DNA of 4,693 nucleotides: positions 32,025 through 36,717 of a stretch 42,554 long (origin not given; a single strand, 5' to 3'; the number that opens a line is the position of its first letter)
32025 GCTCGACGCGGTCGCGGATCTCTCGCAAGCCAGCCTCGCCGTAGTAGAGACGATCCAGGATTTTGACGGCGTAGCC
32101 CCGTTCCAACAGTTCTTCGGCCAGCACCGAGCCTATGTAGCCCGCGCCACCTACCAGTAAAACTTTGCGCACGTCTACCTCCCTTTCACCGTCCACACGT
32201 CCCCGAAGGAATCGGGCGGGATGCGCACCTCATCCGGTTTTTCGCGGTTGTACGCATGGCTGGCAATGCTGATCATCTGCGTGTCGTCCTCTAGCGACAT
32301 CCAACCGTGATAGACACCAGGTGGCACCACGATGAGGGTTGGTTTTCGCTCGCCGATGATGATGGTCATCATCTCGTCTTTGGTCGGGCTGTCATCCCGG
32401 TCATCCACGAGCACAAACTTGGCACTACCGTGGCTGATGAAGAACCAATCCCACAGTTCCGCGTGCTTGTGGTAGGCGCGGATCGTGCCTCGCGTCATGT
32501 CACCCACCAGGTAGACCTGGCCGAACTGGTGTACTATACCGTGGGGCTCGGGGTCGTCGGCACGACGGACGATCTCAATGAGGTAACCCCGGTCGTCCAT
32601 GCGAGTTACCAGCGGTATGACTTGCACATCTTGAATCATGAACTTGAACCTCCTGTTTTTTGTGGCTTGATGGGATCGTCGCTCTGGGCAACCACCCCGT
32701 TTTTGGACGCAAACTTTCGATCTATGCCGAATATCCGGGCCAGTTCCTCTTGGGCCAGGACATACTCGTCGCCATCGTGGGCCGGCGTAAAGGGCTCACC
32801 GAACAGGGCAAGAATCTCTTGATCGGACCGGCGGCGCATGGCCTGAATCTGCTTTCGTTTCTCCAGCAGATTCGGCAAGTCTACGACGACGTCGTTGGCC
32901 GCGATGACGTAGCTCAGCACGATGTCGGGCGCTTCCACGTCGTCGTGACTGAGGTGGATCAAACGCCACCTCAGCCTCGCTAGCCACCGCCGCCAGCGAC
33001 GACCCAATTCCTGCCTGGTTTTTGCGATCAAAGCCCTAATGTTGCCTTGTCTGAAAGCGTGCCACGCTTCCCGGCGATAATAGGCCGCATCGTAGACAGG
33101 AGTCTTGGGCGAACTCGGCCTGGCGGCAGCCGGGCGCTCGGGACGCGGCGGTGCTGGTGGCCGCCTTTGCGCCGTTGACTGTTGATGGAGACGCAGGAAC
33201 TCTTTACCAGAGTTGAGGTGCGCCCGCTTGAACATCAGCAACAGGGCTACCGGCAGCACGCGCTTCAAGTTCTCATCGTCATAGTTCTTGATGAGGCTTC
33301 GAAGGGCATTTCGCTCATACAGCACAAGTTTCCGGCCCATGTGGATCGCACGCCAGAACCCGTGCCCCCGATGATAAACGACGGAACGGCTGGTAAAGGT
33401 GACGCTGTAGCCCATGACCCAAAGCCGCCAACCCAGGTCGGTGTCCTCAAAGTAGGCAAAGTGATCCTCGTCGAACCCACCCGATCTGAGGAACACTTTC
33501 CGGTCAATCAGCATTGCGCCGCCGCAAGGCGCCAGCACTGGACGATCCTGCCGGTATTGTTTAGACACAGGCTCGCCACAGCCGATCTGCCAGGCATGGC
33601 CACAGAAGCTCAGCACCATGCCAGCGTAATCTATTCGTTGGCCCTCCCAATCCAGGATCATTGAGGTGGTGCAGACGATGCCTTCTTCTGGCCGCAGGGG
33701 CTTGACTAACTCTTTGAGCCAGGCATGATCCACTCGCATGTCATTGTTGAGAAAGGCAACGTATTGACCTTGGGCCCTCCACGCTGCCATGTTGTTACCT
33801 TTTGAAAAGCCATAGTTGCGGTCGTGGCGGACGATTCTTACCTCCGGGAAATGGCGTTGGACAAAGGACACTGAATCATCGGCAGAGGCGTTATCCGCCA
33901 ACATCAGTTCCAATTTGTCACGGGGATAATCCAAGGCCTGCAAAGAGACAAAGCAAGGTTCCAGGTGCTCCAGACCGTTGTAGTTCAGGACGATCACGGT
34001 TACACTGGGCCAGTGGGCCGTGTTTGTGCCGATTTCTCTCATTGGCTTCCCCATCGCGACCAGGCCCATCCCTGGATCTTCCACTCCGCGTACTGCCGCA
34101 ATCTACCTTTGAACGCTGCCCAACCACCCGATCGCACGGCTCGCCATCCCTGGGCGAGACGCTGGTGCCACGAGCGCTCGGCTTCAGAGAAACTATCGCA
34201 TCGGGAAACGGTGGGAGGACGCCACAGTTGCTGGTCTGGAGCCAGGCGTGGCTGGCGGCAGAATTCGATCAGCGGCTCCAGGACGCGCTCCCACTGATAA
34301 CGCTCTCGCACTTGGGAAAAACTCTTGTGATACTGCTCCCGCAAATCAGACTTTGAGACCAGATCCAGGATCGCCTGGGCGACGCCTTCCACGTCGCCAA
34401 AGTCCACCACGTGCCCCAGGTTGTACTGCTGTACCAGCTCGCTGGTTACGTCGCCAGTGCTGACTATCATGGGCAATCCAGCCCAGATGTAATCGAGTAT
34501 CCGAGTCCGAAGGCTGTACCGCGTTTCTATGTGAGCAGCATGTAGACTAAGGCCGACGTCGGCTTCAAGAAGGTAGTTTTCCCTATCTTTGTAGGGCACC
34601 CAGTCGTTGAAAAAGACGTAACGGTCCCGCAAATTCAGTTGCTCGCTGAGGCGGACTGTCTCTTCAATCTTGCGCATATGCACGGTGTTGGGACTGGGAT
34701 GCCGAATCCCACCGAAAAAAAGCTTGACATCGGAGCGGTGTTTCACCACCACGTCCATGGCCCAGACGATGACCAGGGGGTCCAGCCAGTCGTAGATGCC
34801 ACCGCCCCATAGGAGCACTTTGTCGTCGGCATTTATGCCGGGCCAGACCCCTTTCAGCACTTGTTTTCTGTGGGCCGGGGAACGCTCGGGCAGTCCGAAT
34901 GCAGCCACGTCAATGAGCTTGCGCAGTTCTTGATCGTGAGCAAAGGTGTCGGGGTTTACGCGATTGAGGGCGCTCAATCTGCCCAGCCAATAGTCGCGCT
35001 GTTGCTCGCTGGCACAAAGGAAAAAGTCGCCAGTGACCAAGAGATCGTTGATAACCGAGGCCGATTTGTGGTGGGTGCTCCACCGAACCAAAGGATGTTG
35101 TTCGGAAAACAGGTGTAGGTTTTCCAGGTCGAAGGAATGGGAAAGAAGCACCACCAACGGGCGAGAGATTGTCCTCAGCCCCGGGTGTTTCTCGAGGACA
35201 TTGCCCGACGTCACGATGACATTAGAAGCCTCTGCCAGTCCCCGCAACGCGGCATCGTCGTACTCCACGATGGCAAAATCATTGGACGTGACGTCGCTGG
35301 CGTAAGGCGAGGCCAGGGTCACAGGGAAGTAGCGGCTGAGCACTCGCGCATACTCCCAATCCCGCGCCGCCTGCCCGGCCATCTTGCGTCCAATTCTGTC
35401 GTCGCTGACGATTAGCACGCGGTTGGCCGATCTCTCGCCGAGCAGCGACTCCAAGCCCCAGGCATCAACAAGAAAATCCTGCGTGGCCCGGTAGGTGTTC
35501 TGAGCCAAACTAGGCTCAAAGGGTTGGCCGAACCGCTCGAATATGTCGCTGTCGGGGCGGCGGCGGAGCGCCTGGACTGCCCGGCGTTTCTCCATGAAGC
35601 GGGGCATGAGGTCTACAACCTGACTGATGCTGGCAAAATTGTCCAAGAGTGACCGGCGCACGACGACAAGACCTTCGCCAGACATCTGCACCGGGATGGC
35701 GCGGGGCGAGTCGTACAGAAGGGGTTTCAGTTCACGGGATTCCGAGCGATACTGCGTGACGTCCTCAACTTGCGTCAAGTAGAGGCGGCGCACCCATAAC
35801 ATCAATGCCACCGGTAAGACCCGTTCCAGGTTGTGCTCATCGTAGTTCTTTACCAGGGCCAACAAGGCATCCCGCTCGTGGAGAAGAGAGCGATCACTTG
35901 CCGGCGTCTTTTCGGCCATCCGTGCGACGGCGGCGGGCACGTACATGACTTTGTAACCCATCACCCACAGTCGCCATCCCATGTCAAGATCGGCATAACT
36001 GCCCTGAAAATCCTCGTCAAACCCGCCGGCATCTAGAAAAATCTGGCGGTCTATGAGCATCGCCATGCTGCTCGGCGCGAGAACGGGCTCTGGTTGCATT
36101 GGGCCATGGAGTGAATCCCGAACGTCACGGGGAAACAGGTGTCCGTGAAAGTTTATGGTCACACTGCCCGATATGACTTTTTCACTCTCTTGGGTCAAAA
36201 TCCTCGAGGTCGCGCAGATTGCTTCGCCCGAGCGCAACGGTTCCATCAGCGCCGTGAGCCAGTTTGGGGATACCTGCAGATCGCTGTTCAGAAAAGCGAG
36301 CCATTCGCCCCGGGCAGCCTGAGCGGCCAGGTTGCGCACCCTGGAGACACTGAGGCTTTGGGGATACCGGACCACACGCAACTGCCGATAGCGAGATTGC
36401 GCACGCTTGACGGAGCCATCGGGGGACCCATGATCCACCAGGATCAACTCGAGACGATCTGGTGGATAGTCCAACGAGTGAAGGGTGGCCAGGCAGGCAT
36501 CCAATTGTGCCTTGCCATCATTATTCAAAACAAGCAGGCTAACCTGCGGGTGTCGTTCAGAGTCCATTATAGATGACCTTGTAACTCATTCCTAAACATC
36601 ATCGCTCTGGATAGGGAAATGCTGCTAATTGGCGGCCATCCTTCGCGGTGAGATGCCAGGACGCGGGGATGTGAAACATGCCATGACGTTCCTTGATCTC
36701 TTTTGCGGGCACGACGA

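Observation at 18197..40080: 22-kb, 17-gene co-directional supercluster combining ABC-type glycan polymerisation with a lipid-linked extracytoplasmic decoration system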

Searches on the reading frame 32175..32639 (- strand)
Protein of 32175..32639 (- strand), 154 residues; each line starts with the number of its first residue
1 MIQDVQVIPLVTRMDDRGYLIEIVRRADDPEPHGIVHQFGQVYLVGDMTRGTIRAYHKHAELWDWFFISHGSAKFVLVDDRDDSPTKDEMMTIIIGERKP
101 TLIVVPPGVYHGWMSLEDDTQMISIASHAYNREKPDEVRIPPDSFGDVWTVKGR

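Call 4: search_protein_families(library=pfam, proteins=[window:32175-32639:-], max_evalue=0.01)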
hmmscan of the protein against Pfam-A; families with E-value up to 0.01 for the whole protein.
window:32175-32639:- (154 aa): 4 families
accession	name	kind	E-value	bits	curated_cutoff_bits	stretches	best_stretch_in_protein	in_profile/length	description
PF00908.23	dTDP_sugar_isom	-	2.2e-16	60.4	27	1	2-141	4-144/168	dTDP-4-dehydrorhamnose 3,5-epimerase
PF05523.17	FdtA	-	4.1e-06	27.1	23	1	4-133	2-117/131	WxcM-like, C-terminal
PF14667.12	Polysacc_synt_C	-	9.1e-06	26.2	28.7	1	14-137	2-110/111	Polysaccharide biosynthesis C-terminal domain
PF00190.28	Cupin_1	-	0.00071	19.6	22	1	37-132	29-120/151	Cupin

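Call 13: search_protein_families(library=ncbifam, proteins=[window:32175-32639:-], max_evalue=0.001)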
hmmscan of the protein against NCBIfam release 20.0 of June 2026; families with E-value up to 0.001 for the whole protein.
window:32175-32639:- (154 aa): 2 families
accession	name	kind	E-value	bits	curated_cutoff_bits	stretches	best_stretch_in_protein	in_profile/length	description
TIGR01221.1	rmlC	equivalog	1.6e-07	31.3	155.75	1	2-136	7-141/176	dTDP-4-dehydrorhamnose 3,5-epimerase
TIGR04366.1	cupin_WbuC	subfamily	5.7e-06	26.2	42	1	48-137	41-126/132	WbuC family cupin fold metalloprotein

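Call 54: search_solved_structures(query=window:32175-32639:-, max_evalue=0.001)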
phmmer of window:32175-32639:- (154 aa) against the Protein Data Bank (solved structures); distinct sequences matched with E-value up to 0.001: 11.
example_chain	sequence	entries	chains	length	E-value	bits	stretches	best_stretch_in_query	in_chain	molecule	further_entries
1ofn_A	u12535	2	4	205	1.2e-08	37.8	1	14-132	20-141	PCZA361.16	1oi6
1wa4_A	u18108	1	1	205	1.3e-08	37.8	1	14-132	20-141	PCZA361.16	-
7pvi_AAA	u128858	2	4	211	1.3e-08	37.8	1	6-152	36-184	dTDP-4-dehydrorhamnose 3,5-epimerase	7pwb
3ejk_A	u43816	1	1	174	1.3e-07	34.5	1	30-143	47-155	dTDP Sugar Isomerase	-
2b9u_A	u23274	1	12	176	7.2e-06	28.8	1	14-135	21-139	hypothetical dTDP-4-dehydrorhamnose 3,5-epimerase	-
1wlt_A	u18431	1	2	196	9.8e-06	28.4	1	14-135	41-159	176aa long hypothetical dTDP-4-dehydrorhamnose 3,5-epimerase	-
3ryk_A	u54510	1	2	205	1.4e-05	27.9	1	14-130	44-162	dTDP-4-dehydrorhamnose 3,5-epimerase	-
1pm7_A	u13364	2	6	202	5.9e-05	25.9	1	70-137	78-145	RFBC | DTDP-4-DEHYDRORHAMNOSE 3,5-EPIMERASE RMLC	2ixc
1upi_A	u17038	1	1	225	7.3e-05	25.6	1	70-137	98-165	DTDP-4-DEHYDRORHAMNOSE 3,5-EPIMERASE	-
5buv_A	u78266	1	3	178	7.8e-05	25.5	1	66-152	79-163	Putative epimerase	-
9j9u_A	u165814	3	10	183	0.00044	23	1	13-136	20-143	dTDP-4-dehydrorhamnose 3,5-epimerase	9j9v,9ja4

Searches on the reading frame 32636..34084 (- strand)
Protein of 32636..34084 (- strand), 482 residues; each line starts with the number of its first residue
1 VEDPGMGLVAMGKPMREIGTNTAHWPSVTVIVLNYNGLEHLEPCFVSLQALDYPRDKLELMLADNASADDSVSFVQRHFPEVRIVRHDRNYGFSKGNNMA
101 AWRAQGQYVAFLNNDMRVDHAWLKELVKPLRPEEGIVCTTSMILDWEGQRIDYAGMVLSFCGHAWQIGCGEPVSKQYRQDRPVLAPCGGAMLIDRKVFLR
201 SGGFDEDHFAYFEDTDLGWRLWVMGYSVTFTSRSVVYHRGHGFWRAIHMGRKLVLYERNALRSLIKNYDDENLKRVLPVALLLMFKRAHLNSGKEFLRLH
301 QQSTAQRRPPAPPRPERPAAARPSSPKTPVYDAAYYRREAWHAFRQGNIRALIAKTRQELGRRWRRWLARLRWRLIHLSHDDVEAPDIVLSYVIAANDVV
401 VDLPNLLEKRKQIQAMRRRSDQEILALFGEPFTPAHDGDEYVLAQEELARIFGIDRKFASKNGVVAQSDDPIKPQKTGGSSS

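Call 4: search_protein_families(library=pfam, proteins=[window:32636-34084:-], max_evalue=0.01)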
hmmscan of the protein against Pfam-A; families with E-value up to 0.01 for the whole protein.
window:32636-34084:- (482 aa): 6 families
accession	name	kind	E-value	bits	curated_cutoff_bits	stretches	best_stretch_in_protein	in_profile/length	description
PF00535.33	Glycos_transf_2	-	4.5e-20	72.7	23.3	1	29-165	1-132/168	Glycosyl transferase family 2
PF13641.12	Glyco_tranf_2_3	-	7.9e-09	36.3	27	1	26-238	1-211/230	Glycosyltransferase like family 2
PF10111.15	Glyco_tranf_2_2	-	2.5e-06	27.6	27.3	1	50-238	23-216/276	Glycosyltransferase like family 2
PF13632.12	Glyco_trans_2_3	-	3.5e-05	24.1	27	1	109-238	2-123/198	Glycosyl transferase family group 2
PF13506.12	Glyco_transf_21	-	4.7e-05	23.4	21.7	1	84-241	7-157/174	Glycosyl transferase family 21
PF02709.20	Glyco_transf_7C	-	0.007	16.4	23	0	185-233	18-67/78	N-terminal domain of galactosyltransferase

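Call 13: search_protein_families(library=ncbifam, proteins=[window:32636-34084:-], max_evalue=0.001)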
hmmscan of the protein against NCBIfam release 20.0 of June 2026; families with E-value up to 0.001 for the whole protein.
window:32636-34084:- (482 aa): 17 families
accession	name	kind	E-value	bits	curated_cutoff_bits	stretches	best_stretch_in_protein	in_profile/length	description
TIGR03965.1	mycofact_glyco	equivalog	1.4e-27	96.7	280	1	22-239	70-281/467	mycofactocin biosynthesis glycosyltransferase MftF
TIGR03111.1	glyc2_xrt_Gpos1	hypoth_equivalog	3.7e-18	65.5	363.95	1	21-145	44-171/439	TIGR03111 family XrtG-associated glycosyltransferase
NF041875.1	EPS_EpsD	equivalog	8e-16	58.3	370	1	28-242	1-211/325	exopolysaccharide biosynthesis glycosyltransferase EpsD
NF007482.0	PRK10073.1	equivalog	2.9e-11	43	423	1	26-127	6-107/334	glycosyltransferase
TIGR04283.1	glyco_like_mftF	equivalog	5.8e-11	42.4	182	1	29-235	2-182/221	TIGR04283 family arsenosugar biosynthesis glycosyltransferase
TIGR03937.1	PgaC_IcaA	equivalog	9.8e-11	41.2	422.3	1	20-136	39-156/407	poly-beta-1,6-N-acetyl-D-glucosamine synthase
NF041394.1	GtaseAglG_Halo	equivalog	1.9e-10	40.5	440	1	28-220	5-196/304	glucosyl-dolichyl phosphate glucuronosyltransferase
NF047683.1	TeichurnBiosyTuaG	equivalog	2.2e-07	30.8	400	1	25-127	5-108/252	teichuronic acid biosynthesis protein TuaG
NF050819.1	PolSacchBiosHfsG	equivalog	1.5e-06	27.6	500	1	47-222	28-200/302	polysaccharide biosynthesis protein HfsG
NF008558.0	PRK11498.1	equivalog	2e-06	26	992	1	18-115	265-362/872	UDP-forming cellulose synthase catalytic subunit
NF050050.1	ProtGlycPglI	equivalog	7.2e-06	25.6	500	1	26-129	2-107/306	GalNAc(5)-diNAcBac-PP-undecaprenol beta-1,3-glucosyltransferase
NF038302.1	EPS_HpsE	equivalog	9.5e-06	24.8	300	1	28-135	3-116/307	hormogonium polysaccharide biosynthesis glycosyltransferase HpsE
TIGR01556.1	rhamnosyltran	subfamily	1.1e-05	24.8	200.55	1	55-239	19-201/281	rhamnosyltransferase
TIGR04195.1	S_glycosyl_SunS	equivalog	4.7e-05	22.4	350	1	21-115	52-141/421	SunS family peptide S-glycosyltransferase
TIGR03469.1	HpnB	hypoth_equivalog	8.8e-05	21.7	379.25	0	21-217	39-242/386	hopene-associated glycosyltransferase HpnB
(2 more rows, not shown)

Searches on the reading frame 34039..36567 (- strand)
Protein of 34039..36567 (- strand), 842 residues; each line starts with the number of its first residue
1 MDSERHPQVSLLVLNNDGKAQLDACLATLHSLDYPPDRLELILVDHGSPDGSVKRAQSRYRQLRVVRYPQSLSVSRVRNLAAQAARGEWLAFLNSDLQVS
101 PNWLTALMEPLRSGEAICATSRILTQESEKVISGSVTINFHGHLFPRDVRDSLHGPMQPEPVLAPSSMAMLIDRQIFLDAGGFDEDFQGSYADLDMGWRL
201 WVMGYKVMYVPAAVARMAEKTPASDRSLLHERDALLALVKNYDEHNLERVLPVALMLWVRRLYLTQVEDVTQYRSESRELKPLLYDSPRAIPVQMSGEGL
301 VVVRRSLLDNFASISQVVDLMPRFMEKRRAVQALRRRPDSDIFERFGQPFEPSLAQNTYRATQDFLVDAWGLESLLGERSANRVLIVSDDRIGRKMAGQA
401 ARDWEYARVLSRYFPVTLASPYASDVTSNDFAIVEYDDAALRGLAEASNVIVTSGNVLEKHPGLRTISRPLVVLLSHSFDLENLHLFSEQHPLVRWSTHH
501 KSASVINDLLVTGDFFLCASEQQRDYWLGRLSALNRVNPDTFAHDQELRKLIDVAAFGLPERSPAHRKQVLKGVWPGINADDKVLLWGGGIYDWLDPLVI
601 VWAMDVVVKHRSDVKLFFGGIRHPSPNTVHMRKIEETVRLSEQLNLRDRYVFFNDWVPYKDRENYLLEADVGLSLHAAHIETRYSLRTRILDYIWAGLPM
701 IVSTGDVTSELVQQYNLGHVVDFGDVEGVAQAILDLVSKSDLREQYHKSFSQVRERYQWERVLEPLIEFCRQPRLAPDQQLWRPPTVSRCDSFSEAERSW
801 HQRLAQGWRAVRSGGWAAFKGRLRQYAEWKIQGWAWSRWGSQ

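Call 4: search_protein_families(library=pfam, proteins=[window:34039-36567:-], max_evalue=0.01)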
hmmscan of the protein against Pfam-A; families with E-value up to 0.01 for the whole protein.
window:34039-36567:- (842 aa): 7 families
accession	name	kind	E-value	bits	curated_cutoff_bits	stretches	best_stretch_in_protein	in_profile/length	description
PF00535.33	Glycos_transf_2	-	6.6e-19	68.9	23.3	1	19-128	10-121/168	Glycosyl transferase family 2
PF10111.15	Glyco_tranf_2_2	-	1.3e-10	41.7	27.3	1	37-207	28-206/276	Glycosyltransferase like family 2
PF13692.12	Glyco_trans_1_4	-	4.2e-07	30.8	27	1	600-738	20-141/142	Glycosyl transferases group 1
PF13641.12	Glyco_tranf_2_3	-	5.4e-07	30.3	27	1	7-220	1-214/230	Glycosyltransferase like family 2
PF13632.12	Glyco_trans_2_3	-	0.00011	22.5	27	1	89-223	1-127/198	Glycosyl transferase family group 2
PF00534.26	Glycos_transf_1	-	0.00018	21.5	26.4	1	599-748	32-167/172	Glycosyl transferases group 1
PF13506.12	Glyco_transf_21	-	0.0022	17.9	21.7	1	81-218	23-155/174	Glycosyl transferase family 21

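Call 13: search_protein_families(library=ncbifam, proteins=[window:34039-36567:-], max_evalue=0.001)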
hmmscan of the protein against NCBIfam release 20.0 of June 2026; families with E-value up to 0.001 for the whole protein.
window:34039-36567:- (842 aa): 13 families
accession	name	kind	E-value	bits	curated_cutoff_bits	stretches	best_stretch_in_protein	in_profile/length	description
TIGR03965.1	mycofact_glyco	equivalog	7.9e-32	110.7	280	1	4-215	71-278/467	mycofactocin biosynthesis glycosyltransferase MftF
NF041875.1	EPS_EpsD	equivalog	9.7e-17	61.3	370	1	20-216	12-205/325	exopolysaccharide biosynthesis glycosyltransferase EpsD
NF007482.0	PRK10073.1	equivalog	1.3e-10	40.8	423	1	5-109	4-108/334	glycosyltransferase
TIGR04283.1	glyco_like_mftF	equivalog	2.3e-10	40.5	182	1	17-139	9-126/221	TIGR04283 family arsenosugar biosynthesis glycosyltransferase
TIGR03937.1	PgaC_IcaA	equivalog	2.6e-08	33.3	422.3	1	3-217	41-250/407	poly-beta-1,6-N-acetyl-D-glucosamine synthase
TIGR03111.1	glyc2_xrt_Gpos1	hypoth_equivalog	6.9e-06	25.1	363.95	1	4-127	46-173/439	TIGR03111 family XrtG-associated glycosyltransferase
NF050819.1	PolSacchBiosHfsG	equivalog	1.3e-05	24.6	500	1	23-209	23-209/302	polysaccharide biosynthesis protein HfsG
NF038299.1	EPS_HpsN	equivalog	5.2e-05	22.4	425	1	8-214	2-217/317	hormogonium polysaccharide biosynthesis glycosyltransferase HpsN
NF047683.1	TeichurnBiosyTuaG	equivalog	0.00034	20.4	400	1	5-109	4-109/252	teichuronic acid biosynthesis protein TuaG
NF053787.1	GlcN_PG_synth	equivalog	0.00035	19.5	480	1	674-768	265-354/361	N-acetylglucosaminyl phosphatidylglycerol synthase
NF041394.1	GtaseAglG_Halo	equivalog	0.00063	19.1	440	0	37-125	31-121/304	glucosyl-dolichyl phosphate glucuronosyltransferase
TIGR03999.1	thiol_BshA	equivalog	0.00076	18.5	273.7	0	690-764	289-364/375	N-acetyl-alpha-D-glucosaminyl L-malate synthase BshA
NF038302.1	EPS_HpsE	equivalog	0.00096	18.2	300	0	18-124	12-124/307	hormogonium polysaccharide biosynthesis glycosyltransferase HpsE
